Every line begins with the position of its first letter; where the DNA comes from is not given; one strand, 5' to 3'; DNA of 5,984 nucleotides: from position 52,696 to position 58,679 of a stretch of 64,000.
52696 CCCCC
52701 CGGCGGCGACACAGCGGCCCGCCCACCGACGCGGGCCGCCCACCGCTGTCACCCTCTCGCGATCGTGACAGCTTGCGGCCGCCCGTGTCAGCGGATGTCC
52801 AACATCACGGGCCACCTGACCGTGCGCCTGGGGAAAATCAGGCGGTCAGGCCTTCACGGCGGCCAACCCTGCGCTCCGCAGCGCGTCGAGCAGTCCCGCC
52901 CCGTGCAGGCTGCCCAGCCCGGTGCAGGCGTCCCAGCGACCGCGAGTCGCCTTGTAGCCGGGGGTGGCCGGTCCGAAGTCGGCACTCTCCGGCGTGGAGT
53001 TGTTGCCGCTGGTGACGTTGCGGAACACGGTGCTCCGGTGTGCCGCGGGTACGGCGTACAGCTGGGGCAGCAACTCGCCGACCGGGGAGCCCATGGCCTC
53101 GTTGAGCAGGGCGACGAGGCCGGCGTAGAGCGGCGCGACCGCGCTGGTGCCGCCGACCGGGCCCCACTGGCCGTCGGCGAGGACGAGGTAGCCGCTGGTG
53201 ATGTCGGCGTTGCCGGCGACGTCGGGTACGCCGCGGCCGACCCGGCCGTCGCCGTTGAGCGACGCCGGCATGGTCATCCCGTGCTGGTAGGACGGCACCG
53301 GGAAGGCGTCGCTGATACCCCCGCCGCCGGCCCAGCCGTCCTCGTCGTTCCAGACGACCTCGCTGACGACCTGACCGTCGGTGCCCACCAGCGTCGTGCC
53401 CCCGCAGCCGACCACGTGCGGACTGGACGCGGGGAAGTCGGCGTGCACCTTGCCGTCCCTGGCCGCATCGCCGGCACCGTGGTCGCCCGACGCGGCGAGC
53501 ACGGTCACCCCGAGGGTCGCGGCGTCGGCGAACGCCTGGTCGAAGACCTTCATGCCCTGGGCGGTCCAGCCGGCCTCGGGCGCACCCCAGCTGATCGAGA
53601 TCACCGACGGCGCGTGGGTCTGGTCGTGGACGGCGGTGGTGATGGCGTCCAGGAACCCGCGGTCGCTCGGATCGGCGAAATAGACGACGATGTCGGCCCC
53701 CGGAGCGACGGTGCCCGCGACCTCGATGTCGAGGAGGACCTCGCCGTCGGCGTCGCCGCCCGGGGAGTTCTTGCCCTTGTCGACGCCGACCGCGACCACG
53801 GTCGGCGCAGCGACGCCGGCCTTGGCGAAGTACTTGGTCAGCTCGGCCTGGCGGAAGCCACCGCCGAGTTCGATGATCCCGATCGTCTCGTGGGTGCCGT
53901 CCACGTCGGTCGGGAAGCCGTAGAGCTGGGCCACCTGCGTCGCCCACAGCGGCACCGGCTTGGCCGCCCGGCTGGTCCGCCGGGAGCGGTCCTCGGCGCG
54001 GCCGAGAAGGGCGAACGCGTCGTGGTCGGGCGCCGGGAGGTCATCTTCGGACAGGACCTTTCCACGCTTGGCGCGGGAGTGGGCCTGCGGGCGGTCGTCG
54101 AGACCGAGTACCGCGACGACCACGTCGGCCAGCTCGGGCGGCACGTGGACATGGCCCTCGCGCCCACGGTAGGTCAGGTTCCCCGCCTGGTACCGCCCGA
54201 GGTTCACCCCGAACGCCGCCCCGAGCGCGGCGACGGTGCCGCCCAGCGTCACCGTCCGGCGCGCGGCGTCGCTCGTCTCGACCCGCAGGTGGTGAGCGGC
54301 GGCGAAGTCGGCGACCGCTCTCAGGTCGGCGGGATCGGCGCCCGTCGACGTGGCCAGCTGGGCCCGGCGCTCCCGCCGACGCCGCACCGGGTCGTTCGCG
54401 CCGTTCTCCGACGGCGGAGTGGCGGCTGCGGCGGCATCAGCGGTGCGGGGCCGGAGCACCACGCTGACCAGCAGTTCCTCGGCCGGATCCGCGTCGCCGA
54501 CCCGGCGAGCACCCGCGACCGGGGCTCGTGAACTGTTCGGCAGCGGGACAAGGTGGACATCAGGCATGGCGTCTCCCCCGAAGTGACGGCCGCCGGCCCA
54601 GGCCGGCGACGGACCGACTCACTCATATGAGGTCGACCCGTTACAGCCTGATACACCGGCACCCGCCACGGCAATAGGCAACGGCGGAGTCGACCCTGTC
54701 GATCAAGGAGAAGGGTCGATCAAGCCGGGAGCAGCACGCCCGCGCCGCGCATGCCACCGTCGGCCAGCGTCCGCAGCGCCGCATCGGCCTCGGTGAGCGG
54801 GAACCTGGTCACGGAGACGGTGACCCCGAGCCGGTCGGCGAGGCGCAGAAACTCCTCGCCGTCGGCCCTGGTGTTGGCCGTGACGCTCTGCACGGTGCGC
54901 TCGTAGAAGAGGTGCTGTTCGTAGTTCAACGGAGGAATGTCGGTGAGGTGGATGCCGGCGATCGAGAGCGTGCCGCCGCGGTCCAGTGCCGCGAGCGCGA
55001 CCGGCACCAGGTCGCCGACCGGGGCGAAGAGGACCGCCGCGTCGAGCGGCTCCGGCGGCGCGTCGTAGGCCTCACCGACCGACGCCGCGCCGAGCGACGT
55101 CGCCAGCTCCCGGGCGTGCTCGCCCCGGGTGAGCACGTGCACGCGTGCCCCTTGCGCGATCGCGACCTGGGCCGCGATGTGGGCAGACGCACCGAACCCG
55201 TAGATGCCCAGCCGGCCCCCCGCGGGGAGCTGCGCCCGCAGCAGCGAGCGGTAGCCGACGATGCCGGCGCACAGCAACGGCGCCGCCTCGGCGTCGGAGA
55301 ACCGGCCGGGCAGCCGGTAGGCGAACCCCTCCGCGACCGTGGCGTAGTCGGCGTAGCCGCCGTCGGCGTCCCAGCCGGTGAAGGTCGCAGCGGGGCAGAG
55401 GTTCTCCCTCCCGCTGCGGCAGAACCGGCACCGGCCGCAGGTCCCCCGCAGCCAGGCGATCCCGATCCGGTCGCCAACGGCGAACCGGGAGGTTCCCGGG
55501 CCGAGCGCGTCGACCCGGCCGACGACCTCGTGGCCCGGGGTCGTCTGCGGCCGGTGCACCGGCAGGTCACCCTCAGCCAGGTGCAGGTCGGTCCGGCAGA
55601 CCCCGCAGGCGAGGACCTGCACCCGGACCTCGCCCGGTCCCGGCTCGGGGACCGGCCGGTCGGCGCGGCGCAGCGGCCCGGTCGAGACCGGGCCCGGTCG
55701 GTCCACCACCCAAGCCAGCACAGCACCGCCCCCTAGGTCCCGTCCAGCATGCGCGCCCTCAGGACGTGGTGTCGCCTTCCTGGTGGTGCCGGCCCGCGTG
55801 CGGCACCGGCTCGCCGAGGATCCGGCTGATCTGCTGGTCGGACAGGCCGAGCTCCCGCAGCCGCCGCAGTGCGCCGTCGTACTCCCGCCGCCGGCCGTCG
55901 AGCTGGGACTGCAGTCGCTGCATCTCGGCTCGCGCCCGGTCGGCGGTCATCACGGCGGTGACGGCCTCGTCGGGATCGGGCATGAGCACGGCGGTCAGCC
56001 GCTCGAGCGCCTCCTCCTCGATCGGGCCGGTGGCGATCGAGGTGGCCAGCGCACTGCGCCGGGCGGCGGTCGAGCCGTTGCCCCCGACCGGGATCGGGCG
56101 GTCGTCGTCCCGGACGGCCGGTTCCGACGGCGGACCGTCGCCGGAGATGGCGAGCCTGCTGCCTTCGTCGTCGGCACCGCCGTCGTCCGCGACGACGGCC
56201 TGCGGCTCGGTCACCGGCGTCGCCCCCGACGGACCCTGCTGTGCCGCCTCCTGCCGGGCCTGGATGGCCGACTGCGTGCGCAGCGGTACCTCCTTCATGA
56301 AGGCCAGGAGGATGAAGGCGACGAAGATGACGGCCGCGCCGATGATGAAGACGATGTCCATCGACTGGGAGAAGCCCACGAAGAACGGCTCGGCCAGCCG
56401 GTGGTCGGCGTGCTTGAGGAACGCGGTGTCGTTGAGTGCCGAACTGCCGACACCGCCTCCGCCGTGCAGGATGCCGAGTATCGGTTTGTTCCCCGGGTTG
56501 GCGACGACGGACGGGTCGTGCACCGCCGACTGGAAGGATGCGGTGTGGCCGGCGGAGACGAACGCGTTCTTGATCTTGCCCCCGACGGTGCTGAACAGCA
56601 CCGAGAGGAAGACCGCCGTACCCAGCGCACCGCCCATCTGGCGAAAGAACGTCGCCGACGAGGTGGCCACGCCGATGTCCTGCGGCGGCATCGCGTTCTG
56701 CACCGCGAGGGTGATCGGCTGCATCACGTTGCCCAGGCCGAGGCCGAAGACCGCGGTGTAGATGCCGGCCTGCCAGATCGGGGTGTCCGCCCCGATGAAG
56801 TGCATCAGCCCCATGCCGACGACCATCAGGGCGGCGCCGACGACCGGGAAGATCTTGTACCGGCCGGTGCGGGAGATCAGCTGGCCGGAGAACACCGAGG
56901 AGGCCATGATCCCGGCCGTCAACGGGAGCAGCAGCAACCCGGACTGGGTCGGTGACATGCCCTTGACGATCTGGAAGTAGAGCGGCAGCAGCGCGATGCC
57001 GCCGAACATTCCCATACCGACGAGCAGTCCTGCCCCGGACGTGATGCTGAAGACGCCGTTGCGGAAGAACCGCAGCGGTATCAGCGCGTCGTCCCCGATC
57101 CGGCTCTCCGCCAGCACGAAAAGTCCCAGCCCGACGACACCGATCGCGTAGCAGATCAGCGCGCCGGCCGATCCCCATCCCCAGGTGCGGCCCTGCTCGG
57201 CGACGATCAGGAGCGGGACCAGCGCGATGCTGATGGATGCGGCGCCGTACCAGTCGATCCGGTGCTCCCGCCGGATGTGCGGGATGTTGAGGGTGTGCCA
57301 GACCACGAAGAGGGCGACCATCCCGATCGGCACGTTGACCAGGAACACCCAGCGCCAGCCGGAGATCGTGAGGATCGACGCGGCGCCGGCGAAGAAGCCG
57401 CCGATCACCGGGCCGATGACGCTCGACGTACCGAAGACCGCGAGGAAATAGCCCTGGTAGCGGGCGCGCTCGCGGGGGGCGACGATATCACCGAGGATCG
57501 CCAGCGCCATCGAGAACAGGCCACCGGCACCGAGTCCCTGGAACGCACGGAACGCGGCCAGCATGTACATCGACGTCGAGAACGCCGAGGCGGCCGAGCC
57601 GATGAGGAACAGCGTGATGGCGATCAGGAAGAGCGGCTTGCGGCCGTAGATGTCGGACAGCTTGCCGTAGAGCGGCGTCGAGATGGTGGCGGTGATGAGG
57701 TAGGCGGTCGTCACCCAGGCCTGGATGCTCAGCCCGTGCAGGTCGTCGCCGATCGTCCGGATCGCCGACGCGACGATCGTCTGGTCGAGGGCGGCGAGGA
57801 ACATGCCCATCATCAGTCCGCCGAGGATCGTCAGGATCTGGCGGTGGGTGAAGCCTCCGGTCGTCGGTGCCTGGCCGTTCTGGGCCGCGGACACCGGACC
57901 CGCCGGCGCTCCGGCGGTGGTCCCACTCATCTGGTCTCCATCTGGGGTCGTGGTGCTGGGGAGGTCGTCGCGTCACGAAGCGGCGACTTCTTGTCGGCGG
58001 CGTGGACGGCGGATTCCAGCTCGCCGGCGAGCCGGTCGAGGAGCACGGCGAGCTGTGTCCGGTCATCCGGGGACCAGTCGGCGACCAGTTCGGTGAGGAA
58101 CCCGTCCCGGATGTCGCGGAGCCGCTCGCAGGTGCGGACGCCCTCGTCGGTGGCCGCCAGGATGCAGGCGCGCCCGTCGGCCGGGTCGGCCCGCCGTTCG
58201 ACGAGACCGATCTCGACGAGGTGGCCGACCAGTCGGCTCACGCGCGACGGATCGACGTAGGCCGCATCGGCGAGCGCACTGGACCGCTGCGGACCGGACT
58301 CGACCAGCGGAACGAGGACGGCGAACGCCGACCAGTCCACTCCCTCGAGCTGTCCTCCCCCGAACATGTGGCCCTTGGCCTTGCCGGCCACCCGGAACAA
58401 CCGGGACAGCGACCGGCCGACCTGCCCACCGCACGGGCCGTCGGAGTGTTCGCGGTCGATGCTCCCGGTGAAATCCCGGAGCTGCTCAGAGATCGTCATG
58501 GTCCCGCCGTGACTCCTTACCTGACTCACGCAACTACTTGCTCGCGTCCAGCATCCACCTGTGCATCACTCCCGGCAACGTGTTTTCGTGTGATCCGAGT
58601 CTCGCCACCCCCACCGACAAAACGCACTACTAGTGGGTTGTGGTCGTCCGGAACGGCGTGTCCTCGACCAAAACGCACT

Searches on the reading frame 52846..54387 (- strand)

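Call 81: search_protein_families(library=pfam, proteins=[window:52846-54387:-], max_evalue=0.00001)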
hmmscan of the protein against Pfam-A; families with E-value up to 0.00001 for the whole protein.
window:52846-54387:- (513 aa): 2 families
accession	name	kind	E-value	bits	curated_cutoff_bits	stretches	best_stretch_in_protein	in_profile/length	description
PF09286.16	Pro-kuma_activ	-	8.4e-12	46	23.5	1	8-98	50-142/143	Pro-kumamolisin, activation domain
PF00082.27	Peptidase_S8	-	6.7e-09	35.9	21.8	1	210-433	73-258/288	Subtilase family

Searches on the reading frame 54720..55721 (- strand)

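Call 81: search_protein_families(library=pfam, proteins=[window:54720-55721:-], max_evalue=0.00001)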
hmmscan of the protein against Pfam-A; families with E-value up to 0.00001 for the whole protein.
window:54720-55721:- (333 aa): 2 families
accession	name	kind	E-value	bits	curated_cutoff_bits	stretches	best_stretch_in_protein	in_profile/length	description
PF08240.17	ADH_N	-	5.6e-29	100.9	23.5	1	28-138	1-103/104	Alcohol dehydrogenase GroES-like domain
PF00107.32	ADH_zinc_N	-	5.2e-10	39.8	31.8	1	181-295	4-127/129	Zinc-binding dehydrogenase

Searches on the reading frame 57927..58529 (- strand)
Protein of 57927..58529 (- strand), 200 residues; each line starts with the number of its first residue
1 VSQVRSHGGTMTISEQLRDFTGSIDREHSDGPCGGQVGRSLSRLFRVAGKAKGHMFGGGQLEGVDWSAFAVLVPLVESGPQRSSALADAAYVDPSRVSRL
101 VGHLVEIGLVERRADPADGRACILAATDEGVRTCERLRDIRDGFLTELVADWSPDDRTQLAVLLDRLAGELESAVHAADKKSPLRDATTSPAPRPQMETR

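Call 46: search_protein_families(library=pfam, proteins=[window:57927-58529:-])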
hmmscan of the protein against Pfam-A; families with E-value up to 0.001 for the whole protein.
window:57927-58529:- (200 aa): 5 families
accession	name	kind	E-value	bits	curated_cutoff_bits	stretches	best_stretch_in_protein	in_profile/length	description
PF01047.28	MarR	-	9.3e-11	41.9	24.6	1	66-121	3-58/59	MarR family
PF12802.13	MarR_2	-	1e-09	38.8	27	1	63-121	2-61/61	MarR family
PF13463.12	HTH_27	-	5.4e-07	30.2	22.2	1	77-130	15-68/68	Winged helix DNA-binding domain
PF01978.25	TrmB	-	0.00079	19.7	25.6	0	71-114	13-56/68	Sugar-specific transcriptional regulator TrmB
PF09339.16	HTH_IclR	-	0.00081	19.5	22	0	79-113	16-51/52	IclR helix-turn-helix domain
